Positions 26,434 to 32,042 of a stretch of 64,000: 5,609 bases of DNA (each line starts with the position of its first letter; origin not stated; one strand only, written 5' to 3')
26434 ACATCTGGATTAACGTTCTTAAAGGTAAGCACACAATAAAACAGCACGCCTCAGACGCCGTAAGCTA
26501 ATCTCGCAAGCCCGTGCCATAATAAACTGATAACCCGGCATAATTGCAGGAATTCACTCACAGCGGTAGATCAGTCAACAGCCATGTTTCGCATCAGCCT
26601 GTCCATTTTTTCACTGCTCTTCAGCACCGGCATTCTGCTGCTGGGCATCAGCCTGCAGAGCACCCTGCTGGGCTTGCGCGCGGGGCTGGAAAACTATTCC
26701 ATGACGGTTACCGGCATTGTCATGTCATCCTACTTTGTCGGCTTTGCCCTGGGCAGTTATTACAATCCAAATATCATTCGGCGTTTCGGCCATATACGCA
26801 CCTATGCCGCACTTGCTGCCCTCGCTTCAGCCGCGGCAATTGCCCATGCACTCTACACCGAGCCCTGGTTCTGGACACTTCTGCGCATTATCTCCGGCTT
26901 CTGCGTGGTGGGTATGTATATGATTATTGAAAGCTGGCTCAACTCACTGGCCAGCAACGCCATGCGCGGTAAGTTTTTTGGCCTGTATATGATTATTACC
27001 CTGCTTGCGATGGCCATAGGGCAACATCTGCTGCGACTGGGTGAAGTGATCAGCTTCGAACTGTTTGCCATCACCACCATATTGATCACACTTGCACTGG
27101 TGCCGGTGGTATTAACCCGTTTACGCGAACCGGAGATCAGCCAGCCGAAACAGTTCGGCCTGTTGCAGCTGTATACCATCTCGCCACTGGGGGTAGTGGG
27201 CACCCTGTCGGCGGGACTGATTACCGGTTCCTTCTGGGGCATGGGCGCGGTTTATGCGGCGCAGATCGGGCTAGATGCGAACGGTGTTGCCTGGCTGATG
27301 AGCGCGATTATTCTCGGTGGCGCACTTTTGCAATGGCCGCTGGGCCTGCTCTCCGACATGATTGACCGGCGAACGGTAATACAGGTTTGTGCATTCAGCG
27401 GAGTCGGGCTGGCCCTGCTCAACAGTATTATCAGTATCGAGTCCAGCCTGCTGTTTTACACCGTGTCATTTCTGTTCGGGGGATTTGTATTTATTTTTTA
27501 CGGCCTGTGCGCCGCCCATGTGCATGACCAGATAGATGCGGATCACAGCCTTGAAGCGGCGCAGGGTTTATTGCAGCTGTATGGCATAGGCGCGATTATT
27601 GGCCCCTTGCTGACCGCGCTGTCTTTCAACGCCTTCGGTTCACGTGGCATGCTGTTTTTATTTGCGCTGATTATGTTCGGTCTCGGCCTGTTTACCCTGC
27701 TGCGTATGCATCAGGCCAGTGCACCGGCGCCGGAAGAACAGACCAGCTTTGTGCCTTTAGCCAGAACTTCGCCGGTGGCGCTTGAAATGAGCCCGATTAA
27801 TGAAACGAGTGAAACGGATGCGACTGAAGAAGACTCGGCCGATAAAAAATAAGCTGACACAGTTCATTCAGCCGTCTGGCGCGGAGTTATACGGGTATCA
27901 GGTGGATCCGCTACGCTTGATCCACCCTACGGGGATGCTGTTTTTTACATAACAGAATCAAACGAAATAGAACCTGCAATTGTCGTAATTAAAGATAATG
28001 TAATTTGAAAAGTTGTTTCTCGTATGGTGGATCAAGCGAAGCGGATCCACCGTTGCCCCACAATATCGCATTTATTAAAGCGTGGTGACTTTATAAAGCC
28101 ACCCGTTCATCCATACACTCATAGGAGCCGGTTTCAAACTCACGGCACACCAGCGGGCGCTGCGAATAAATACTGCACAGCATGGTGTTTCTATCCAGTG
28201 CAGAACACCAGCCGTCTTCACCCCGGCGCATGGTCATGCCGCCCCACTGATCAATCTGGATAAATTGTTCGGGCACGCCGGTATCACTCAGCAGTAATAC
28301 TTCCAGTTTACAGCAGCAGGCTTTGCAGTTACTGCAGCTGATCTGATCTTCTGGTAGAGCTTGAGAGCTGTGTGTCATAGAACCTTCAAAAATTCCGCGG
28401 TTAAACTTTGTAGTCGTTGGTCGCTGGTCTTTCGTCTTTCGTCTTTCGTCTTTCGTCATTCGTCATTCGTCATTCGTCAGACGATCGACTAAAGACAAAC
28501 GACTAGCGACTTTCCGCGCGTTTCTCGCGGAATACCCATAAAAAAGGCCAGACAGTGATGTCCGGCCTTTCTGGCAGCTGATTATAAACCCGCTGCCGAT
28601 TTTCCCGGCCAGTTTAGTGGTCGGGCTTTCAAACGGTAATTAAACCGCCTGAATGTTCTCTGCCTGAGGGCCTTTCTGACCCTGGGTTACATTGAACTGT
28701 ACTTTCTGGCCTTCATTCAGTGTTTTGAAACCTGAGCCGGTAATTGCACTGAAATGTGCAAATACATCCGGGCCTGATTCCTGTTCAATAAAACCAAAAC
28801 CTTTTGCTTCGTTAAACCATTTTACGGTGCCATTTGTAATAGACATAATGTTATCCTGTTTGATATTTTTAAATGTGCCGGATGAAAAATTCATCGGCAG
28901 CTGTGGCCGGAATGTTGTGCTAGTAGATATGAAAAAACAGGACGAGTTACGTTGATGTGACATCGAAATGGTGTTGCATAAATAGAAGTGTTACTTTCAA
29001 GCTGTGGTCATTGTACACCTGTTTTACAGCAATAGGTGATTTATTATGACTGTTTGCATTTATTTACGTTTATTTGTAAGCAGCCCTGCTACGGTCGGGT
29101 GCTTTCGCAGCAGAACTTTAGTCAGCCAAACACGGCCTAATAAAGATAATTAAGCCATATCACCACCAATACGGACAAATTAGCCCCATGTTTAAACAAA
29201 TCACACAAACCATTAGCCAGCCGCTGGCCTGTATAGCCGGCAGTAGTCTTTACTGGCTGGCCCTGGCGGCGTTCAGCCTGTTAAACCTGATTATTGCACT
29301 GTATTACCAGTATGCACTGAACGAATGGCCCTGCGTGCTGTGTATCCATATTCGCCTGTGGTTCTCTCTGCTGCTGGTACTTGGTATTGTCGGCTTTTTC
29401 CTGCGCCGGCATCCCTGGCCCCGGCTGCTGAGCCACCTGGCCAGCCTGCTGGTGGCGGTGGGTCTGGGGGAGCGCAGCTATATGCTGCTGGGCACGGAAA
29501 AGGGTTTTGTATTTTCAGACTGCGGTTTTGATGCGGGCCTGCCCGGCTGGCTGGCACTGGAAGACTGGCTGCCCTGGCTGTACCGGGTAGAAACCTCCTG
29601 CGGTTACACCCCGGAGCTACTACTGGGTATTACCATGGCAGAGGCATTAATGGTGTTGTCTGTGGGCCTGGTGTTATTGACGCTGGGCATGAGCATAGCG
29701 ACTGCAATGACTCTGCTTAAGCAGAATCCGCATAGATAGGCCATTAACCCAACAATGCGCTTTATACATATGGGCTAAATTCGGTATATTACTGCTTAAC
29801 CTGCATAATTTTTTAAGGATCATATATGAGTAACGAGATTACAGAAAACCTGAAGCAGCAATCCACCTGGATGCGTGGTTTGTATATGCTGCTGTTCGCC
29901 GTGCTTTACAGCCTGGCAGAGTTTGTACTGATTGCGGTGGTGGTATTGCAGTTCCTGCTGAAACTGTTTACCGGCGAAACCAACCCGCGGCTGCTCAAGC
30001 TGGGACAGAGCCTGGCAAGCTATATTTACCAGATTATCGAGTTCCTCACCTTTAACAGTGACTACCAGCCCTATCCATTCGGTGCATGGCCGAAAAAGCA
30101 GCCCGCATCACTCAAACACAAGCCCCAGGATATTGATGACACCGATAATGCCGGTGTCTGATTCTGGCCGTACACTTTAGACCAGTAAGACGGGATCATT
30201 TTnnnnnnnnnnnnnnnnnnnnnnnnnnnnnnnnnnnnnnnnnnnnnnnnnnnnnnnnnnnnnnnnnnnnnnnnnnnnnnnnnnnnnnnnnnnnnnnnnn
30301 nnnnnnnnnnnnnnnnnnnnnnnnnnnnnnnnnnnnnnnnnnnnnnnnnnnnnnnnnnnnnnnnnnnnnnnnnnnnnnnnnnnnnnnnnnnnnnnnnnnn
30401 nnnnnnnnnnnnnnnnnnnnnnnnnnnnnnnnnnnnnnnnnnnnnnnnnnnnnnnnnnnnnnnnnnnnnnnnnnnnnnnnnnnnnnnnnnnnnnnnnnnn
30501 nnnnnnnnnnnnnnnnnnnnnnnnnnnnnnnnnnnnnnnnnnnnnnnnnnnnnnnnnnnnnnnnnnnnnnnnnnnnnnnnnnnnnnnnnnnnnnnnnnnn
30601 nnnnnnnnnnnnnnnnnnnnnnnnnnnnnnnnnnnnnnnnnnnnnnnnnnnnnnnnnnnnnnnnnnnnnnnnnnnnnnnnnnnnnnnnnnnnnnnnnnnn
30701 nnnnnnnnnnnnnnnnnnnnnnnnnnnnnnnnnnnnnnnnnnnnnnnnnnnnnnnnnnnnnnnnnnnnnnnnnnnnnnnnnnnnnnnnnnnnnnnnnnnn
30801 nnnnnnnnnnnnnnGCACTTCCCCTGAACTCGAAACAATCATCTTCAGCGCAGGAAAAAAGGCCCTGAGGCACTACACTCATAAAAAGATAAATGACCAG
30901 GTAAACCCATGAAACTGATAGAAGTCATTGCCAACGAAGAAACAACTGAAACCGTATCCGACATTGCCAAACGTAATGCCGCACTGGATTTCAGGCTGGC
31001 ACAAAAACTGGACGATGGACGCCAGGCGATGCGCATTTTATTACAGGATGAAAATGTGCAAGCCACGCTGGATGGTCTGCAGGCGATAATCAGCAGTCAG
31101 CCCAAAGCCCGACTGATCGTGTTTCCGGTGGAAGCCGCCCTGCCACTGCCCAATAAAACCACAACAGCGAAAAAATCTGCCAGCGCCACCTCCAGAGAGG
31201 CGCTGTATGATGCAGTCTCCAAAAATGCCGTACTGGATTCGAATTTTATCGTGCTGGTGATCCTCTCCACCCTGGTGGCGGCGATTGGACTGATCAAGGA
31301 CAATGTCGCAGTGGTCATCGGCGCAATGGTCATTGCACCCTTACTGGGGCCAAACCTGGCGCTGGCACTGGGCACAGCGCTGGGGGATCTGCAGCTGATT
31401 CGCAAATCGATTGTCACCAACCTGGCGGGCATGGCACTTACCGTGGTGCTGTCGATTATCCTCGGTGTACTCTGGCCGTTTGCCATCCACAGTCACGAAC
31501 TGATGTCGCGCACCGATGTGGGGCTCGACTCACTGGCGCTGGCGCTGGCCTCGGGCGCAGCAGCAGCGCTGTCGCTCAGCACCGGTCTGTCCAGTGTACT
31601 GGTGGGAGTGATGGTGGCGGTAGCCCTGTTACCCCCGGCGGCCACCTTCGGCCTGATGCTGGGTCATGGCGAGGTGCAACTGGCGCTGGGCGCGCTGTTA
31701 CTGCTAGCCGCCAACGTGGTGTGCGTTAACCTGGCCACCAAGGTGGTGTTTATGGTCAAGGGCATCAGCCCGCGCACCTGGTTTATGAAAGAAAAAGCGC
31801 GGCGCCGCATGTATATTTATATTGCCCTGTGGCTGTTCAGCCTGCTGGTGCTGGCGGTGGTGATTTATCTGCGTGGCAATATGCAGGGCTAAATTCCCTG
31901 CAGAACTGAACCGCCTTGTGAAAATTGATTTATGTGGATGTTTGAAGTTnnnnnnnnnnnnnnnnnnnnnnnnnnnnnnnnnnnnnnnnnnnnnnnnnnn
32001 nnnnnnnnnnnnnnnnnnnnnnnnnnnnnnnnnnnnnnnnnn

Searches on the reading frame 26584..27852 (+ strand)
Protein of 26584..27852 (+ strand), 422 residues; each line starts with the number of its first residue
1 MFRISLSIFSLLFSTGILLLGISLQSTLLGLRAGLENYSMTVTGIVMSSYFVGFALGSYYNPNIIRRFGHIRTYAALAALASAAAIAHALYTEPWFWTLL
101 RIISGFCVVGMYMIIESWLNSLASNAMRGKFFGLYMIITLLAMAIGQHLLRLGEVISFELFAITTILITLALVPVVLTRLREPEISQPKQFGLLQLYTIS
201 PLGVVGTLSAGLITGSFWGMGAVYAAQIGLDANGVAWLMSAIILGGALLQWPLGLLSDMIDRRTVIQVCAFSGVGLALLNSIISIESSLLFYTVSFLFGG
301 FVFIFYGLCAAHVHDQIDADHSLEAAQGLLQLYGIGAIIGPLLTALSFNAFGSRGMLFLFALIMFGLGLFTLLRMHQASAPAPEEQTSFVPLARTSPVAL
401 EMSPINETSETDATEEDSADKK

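Call 49: search_protein_families(library=pfam, max_evalue=0.00001, proteins=[window:26584-27852:+])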
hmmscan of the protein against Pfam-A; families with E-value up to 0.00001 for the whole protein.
window:26584-27852:+ (422 aa): 2 families
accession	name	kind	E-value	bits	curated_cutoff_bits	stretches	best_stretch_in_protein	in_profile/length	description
PF07690.21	MFS_1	-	9e-23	81.2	33.4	2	205-389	3-192/347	Major Facilitator Superfamily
PF00083.30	Sugar_tr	-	5.2e-07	29.3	22.3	1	39-146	44-154/452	Sugar (and other) transporter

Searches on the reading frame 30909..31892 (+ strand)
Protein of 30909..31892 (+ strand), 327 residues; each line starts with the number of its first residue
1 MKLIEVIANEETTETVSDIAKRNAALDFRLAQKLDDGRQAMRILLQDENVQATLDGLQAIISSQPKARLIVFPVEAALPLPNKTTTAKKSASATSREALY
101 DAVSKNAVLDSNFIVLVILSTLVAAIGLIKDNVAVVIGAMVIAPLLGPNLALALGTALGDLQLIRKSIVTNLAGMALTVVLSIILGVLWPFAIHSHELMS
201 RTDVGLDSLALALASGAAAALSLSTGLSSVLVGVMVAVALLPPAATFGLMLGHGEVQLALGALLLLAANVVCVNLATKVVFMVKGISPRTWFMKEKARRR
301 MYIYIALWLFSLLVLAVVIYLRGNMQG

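Call 49: search_protein_families(library=pfam, max_evalue=0.00001, proteins=[window:30909-31892:+])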
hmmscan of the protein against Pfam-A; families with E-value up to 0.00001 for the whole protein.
window:30909-31892:+ (327 aa): 1 family
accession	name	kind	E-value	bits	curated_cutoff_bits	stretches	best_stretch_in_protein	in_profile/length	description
PF04087.19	DUF389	-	1.4e-37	129.3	23.9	1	140-275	1-137/137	Domain of unknown function (DUF389)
